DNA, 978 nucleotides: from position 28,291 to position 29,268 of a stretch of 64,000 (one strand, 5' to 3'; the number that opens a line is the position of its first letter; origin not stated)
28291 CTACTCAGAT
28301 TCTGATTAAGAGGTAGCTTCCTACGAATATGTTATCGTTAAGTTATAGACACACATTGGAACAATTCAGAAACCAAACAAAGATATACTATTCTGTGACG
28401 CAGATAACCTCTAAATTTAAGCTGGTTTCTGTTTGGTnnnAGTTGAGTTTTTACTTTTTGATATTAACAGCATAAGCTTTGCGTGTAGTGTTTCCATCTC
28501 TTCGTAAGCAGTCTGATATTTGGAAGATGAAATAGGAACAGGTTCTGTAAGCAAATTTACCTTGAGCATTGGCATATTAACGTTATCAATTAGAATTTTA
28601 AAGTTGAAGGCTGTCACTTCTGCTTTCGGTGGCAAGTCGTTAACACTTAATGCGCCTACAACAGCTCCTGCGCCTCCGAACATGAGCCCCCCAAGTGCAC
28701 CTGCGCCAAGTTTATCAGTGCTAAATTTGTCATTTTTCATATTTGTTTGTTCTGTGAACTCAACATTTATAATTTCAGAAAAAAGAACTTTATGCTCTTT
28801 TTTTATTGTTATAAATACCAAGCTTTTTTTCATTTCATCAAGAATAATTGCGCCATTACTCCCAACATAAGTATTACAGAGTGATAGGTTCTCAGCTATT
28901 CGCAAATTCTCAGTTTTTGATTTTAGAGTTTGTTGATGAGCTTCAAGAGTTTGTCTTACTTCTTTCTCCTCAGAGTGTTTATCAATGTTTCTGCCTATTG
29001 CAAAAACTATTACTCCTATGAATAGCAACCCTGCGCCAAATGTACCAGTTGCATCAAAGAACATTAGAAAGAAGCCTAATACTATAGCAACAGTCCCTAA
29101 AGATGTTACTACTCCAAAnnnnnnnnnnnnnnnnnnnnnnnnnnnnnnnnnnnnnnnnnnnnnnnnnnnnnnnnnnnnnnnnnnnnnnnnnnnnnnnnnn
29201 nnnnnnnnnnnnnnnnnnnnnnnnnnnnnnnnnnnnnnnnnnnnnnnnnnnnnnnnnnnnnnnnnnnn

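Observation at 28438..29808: Partial copy of the island's PrimPol-PriCT module fused to two TM helices and a glycine-zipper domain: candidate membrane-acting sensor/effector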

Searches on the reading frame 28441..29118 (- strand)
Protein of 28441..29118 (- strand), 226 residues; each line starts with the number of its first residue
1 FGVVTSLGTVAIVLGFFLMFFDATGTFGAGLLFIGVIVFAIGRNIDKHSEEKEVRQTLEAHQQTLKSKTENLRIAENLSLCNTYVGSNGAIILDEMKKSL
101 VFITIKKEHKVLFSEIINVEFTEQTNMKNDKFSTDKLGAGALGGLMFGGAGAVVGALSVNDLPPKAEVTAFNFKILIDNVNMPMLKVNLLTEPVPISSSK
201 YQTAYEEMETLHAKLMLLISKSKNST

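Call 10: search_protein_families(library=pfam, proteins=[window:28441-29118:-], max_evalue=10)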
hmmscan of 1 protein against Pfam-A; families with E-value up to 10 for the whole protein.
seq(226 aa): 3 families
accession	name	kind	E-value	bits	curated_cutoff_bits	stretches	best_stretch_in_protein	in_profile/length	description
PF07332.16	Phage_holin_3_6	-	0.26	11.8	28.4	1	7-64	55-111/116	Putative Actinobacterial Holin-X, holin superfamily III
PF18719.7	ArlS_N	-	0.27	11.9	27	1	48-129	7-101/140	ArlS sensor domain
PF22652.1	DUF7006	-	0.57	10.8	27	1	51-126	29-104/112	Family of unknown function (DUF7006)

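Call 11: search_protein_families(library=ncbifam, proteins=[window:28441-29118:-], max_evalue=10)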
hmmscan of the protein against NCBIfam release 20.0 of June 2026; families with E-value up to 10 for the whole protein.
seq(226 aa): 1 family
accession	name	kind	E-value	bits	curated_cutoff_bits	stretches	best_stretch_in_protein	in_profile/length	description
TIGR00304.2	TIGR00304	equivalog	0.21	11.4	33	0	6-25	3-22/76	TIGR00304 family membrane protein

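Call 12: find_homologous_proteins(query=window:28441-29118:-, max_evalue=0.1)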
Query seq(226 aa) (226 aa): 2 proteins with E <= 0.1 among 1134 candidates.
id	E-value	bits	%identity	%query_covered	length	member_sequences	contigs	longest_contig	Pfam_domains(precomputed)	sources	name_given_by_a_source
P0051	3.9e-5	41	25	31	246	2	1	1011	PF27000.1,PF09851.15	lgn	-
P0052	1.6e-2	33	38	11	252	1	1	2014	PF27000.1,PF09851.15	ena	-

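Call 27: find_related_loci(query=window:28441-29115:-, collection=viral_contigs, flank=8000)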
Query window:28441-29115:- (225 aa) in viral_contigs; peptide patterns used: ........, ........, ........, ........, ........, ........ (x = any residue, [..] = any of these).
5 stretches matched a pattern, but none encodes a relative of the query by tblastn (E <= 1e-3).

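Call 28: search_protein_representatives(alignment_id=A3)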
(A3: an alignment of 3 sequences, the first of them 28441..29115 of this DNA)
Query: 3 sequences, 195 profile positions. Proteins with E-value up to 0.001 (for the whole library): 5561; up to 1e-10: 2971; up to 1e-30: 119. The best 150 are listed.
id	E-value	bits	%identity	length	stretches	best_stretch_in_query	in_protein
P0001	4.0e-81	287.6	-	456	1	1-195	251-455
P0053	6.0e-42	159.8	-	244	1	22-194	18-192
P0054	1.1e-39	152.4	-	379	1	16-192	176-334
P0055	1.7e-38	148.5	-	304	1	22-194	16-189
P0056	9.9e-38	146.0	-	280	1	9-195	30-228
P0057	1.5e-37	145.5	-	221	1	42-193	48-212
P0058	3.8e-37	144.1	-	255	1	59-192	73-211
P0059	6.6e-37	143.4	-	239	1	8-194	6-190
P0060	9.2e-37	142.9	-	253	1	17-193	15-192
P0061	1.3e-36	142.4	-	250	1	9-193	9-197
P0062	4.1e-36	140.7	-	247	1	28-195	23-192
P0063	1.6e-35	138.9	-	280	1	20-195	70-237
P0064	2.0e-35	138.5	-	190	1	8-194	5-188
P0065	3.2e-35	137.8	-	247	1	9-195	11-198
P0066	4.0e-35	137.5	-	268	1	76-195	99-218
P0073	1.0e-34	136.2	-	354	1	9-194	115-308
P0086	8.5e-34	133.2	-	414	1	53-193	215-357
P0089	1.2e-33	132.7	-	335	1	27-194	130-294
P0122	3.1e-32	128.1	-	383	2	62-195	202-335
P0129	5.2e-32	127.4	-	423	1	14-194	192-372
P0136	7.9e-32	126.8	-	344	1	8-195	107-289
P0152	3.1e-31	124.8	-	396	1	9-194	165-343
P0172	1.4e-30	122.7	-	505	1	10-194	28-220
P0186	2.8e-30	121.7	-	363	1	19-194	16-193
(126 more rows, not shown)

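Call 30: search_protein_families(library=pfam, proteins=[P0054, P0073, P0086, P0089, P0122, P0129, P0152, P0172, P0136, P0186], max_evalue=0.001)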
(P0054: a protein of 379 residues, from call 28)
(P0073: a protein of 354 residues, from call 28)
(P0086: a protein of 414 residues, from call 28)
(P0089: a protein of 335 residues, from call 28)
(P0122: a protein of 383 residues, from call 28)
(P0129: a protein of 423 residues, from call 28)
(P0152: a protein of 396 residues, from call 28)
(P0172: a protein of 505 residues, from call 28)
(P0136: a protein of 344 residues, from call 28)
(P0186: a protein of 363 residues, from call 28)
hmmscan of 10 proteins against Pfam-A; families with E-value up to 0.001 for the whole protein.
P0054 (379 aa): 3 families
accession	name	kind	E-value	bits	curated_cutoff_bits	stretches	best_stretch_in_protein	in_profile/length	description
PF14471.11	DUF4428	-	4.3e-16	58.9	27.8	3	131-183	1-50/51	Domain of unknown function (DUF4428)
PF18912.6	DZR_2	-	1.2e-08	35.1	27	0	3-33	8-33/56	Double zinc ribbon domain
PF09851.14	SHOCT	-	1.9e-08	34.2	27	1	350-377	1-28/28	Short C-terminal domain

P0073 (354 aa): 1 family
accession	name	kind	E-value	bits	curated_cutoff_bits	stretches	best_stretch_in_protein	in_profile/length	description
PF09851.14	SHOCT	-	9e-08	32.1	27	1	324-351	1-28/28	Short C-terminal domain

P0086 (414 aa): 1 family
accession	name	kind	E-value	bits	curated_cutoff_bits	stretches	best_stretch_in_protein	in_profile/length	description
PF09851.14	SHOCT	-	1.9e-07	31.1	27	1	381-406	1-26/28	Short C-terminal domain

P0089 (335 aa): 2 families
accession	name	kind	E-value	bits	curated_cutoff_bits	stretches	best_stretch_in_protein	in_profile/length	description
PF14471.11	DUF4428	-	1.3e-11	44.6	27.8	2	5-59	1-50/51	Domain of unknown function (DUF4428)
PF09851.14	SHOCT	-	1.2e-07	31.7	27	1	306-333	1-28/28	Short C-terminal domain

P0122 (383 aa): 1 family
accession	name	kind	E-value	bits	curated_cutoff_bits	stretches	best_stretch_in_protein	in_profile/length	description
PF09851.14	SHOCT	-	4.8e-06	26.6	27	1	353-379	1-27/28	Short C-terminal domain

P0129 (423 aa): 1 family
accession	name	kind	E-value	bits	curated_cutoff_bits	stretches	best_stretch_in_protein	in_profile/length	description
PF09851.14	SHOCT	-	4.2e-05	23.6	27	1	395-418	1-24/28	Short C-terminal domain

P0152 (396 aa): 3 families
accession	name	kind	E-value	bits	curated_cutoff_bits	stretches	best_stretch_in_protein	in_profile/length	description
PF09851.14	SHOCT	-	4.1e-09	36.3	27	1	368-395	1-28/28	Short C-terminal domain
PF07007.17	LprI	-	2.8e-07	31.3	22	1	42-110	21-106/106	Lysozyme inhibitor LprI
PF05120.17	GvpG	-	0.00027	21.5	30.6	1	356-395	23-62/67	Gas vesicle protein G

P0172 (505 aa): 2 families
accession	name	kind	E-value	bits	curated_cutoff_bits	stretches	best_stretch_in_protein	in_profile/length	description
PF12773.13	DZR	-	0.00029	21.4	27.3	1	245-265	1-21/45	Double zinc ribbon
PF17032.10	Zn_ribbon_15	-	0.00079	20.6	28.9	0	239-263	49-73/73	zinc-ribbon family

P0136 (344 aa): 1 family
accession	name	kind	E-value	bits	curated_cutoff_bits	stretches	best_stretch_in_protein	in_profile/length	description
PF09851.14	SHOCT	-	5.1e-05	23.3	27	1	309-336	1-28/28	Short C-terminal domain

P0186 (363 aa): 3 families
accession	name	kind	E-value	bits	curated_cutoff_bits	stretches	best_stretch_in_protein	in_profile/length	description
PF09851.14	SHOCT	-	3.2e-06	27.1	27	1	217-244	1-28/28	Short C-terminal domain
PF13432.12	TPR_16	-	1.3e-05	26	32.7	1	285-323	2-40/65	Tetratricopeptide repeat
PF14559.12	TPR_19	-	3.4e-05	24.5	25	1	291-321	2-32/68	Tetratricopeptide repeat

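Call 32: search_protein_families(library=padloc, proteins=[window:28441-29115:-, P0053, P0064], max_evalue=0.01)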
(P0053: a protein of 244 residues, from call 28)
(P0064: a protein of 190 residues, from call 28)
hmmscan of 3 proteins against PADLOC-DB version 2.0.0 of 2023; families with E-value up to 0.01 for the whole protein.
window:28441-29115:- (225 aa): 0 families

P0053 (244 aa): 0 families

P0064 (190 aa): 0 families

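Call 33: search_protein_families(library=phrogs, proteins=[window:28441-29115:-, P0053, P0064], max_evalue=0.01)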
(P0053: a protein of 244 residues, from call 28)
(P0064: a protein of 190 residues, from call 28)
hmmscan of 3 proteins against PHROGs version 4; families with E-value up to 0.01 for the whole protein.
window:28441-29115:- (225 aa): 6 families
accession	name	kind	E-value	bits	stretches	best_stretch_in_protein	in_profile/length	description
phrog_888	-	unknown function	2.5e-13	51.4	1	44-223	51-225/271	-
phrog_27819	-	unknown function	5.5e-10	40.3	1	15-191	13-194/239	-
phrog_17658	-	unknown function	3.7e-06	28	1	78-158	26-104/176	-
phrog_12025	-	unknown function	0.00097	20.2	1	133-157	60-84/193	-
phrog_6682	-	DNA, RNA and nucleotide metabolism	0.0025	19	1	26-72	5-51/129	GP16.7-like replication protein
phrog_27136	-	unknown function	0.0042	17.6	1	128-213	132-216/224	-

P0053 (244 aa): 7 families
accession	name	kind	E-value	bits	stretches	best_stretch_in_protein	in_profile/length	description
phrog_27819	-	unknown function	3.1e-26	93.5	1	21-167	55-201/239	-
phrog_888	-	unknown function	6.9e-25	89.3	1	53-238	86-267/271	-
phrog_27136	-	unknown function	7.6e-07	29.8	1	72-174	110-208/224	-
phrog_17658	-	unknown function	1.9e-06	28.9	1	74-159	52-136/176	-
phrog_20665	-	unknown function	1.6e-05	25.5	1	55-240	137-304/306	-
phrog_2700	-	unknown function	0.0012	19.3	1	194-240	280-329/331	-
phrog_20110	-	unknown function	0.0016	19.2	1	54-139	50-138/186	-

P0064 (190 aa): 11 families
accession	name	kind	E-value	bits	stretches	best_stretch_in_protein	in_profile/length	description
phrog_27819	-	unknown function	2.5e-31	110.2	1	1-187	29-235/239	-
phrog_888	-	unknown function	6.7e-25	89.3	1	29-188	70-225/271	-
phrog_17658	-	unknown function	4.7e-11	44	1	65-159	48-137/176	-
phrog_27136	-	unknown function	1.2e-09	39.1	1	71-180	113-218/224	-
phrog_37056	-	unknown function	2.5e-05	25.4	1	95-155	57-115/130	-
phrog_4431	-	unknown function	0.00016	22.7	1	87-159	90-161/184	-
phrog_20110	-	unknown function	0.00026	21.8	1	3-140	8-143/186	-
phrog_20920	-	unknown function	0.00036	22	1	56-135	18-88/115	-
phrog_9859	-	unknown function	0.00089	20.5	0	92-128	66-101/116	-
phrog_12025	-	unknown function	0.0016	19.5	1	79-129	42-90/193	-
phrog_20665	-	unknown function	0.0022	18.4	1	25-139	109-221/306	-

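Call 48: search_solved_structures(query=A5, max_evalue=1)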
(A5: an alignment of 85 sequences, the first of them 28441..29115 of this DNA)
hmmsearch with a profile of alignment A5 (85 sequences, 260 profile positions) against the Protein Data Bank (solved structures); distinct sequences matched with E-value up to 1: 2.
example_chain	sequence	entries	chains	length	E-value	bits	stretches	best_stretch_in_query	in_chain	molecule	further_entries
4oog_A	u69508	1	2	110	0.24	14.1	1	208-255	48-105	Ribonuclease 3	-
5t16_C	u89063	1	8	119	0.27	13.9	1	208-255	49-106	Ribonuclease 3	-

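Call 53: search_dna_similar(query=window:28441-29115:-, collection=phages, mode=protein, max_evalue=0.001, max_rows=20)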
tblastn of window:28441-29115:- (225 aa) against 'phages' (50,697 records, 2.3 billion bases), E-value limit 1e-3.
No match.

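Call 54: predict_structure(alignment_id=A5)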
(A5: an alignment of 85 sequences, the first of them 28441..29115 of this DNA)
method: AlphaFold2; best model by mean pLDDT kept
length: 225 residues; sequences in the alignment: 85
mean_pLDDT: 81.9   pTM: 0.66
mean pLDDT of the five models: 81.9, 81.4, 80.2, 80.1, 80.1
residues with pLDDT >= 90: 102; 70-90: 76; 50-70: 37; < 50: 10
segments of 3 or more residues with pLDDT < 50: none
pLDDT, mean of each block of 10 residues (from residue 1): 70 76 75 83 78 86 89 81 93 95 93 96 73 50 51 54 81 97 95 93 95 96 86
secondary structure, 60 per line:
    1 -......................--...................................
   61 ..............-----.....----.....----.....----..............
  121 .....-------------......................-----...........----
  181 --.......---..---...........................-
elements in order: H2-23 H26-74 E80-84 E89-93 E98-102 E107-111 E115-125 H139-160 E166-176 E183-189 H198-224

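Call 56: search_dna_similar(query=P0064, collection=phages, mode=protein, max_evalue=0.001, max_rows=25)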
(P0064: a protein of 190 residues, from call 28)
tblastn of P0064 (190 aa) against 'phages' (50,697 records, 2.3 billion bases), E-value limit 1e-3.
Records with a match: 5; places in all: 5; records where one place covers at least 80% of the query: 4.
Best place of each record, by identity: <60% 5.
By first word of the organism name: Geobacillus 2; Clostridium 2; Psychrobacillus 1.
By host as written in the record: - 4; Psychrobacillus psychrodurans 1.
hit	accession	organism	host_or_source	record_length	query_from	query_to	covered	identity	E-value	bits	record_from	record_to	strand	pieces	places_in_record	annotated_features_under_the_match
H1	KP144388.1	Geobacillus virus E3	failed fermentation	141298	1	184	97%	33.3%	4e-14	75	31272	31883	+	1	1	putative immunity protein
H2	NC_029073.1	Geobacillus virus E3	failed fermentation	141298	1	184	97%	33.3%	4e-14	75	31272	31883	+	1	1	putative immunity protein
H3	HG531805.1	Clostridium phage CDMH1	-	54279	26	187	85%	31.7%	8e-6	51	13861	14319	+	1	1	CDHM1_gp21: conserved hypothetical protein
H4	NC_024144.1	Clostridium phage CDMH1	-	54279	26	187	85%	31.7%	8e-6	51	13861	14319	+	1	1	CDHM1_gp21: SHOCT domain-containing protein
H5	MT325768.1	Psychrobacillus phage Perkons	Psychrobacillus psychrodurans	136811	4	154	79%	33.3%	1e-7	56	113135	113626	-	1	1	hypothetical protein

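Call 57: fold_search(model_id=the predicted structure, library=pdb)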
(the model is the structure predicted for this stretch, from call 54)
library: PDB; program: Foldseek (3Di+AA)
matches with E <= 10: 362; with E <= 0.001: 0
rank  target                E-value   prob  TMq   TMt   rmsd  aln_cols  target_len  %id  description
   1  4khb_G                8.9e-02  0.99  0.27  0.54   4.8       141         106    8  Structure of the Spt16D Pob3N heterodimer (released 2013-05-29)
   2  3to1_A                1.1e-01  0.95  0.24  0.25   6.8       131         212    9  Two surfaces on Rtt106 mediate histone binding and chaperone activity (released 2011-12-21)
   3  3tvv_B                1.1e-01  0.94  0.28  0.27   6.2       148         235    8  Structure of the tandem PH domains of Rtt106 (residues 68-315) (released 2012-02-01)
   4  4khb_E                1.7e-01  0.97  0.27  0.53   4.6       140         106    8  Structure of the Spt16D Pob3N heterodimer (released 2013-05-29)
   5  7nky_O                1.9e-01  0.80  0.24  0.13   6.9       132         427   10  RNA Polymerase II-Spt4/5-nucleosome-FACT structure (released 2021-07-07)
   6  1ef1_A                2.0e-01  0.91  0.30  0.24   5.7       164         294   12  CRYSTAL STRUCTURE OF THE MOESIN FERM DOMAIN/TAIL DOMAIN COMPLEX (released 2000-05-10)
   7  4ifs                  2.0e-01  0.69  0.22  0.21   7.8       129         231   10  Crystal structure of the hSSRP1 Middle domain (released 2014-01-29)
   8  4khb_A                2.2e-01  0.84  0.25  0.47   5.7       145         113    8  Structure of the Spt16D Pob3N heterodimer (released 2013-05-29)
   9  8xgc_M                2.6e-01  0.80  0.29  0.18   9.6       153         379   10  Structure of yeast replisome associated with FACT and histone hexamer, Composite map (released 2024-02-14)
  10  7xti_k                2.6e-01  0.69  0.23  0.13   6.6       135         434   12  RNA polymerase II elongation complex transcribing a nucleosome (EC58hex) (released 2022-10-12)
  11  5ums                  2.6e-01  0.60  0.22  0.21   8.4       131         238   11  Crystal structure of middle double PH domain of human FACT complex subunit SSRP1 (released 2018-01-31)
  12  9dcr_B                2.6e-01  0.11  0.14  0.15  17.1       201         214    8  Structure of the TelA-associated type VII secretion system chaperone SIR_0168 (released 2025-11-05)
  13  3b77_E                2.8e-01  0.95  0.32  0.38   3.7       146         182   11  Crystal structure of a ph domain containing bacterial protein (exig_2160) from exiguobacterium sibiricum 255-15 at 2.4 (released 2007-11-13)
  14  4khb_C                2.8e-01  0.93  0.26  0.52   4.7       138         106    8  Structure of the Spt16D Pob3N heterodimer (released 2013-05-29)
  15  3gyo                  2.8e-01  0.75  0.26  0.26   6.1       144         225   10  Se-Met Rtt106p (released 2009-12-08)
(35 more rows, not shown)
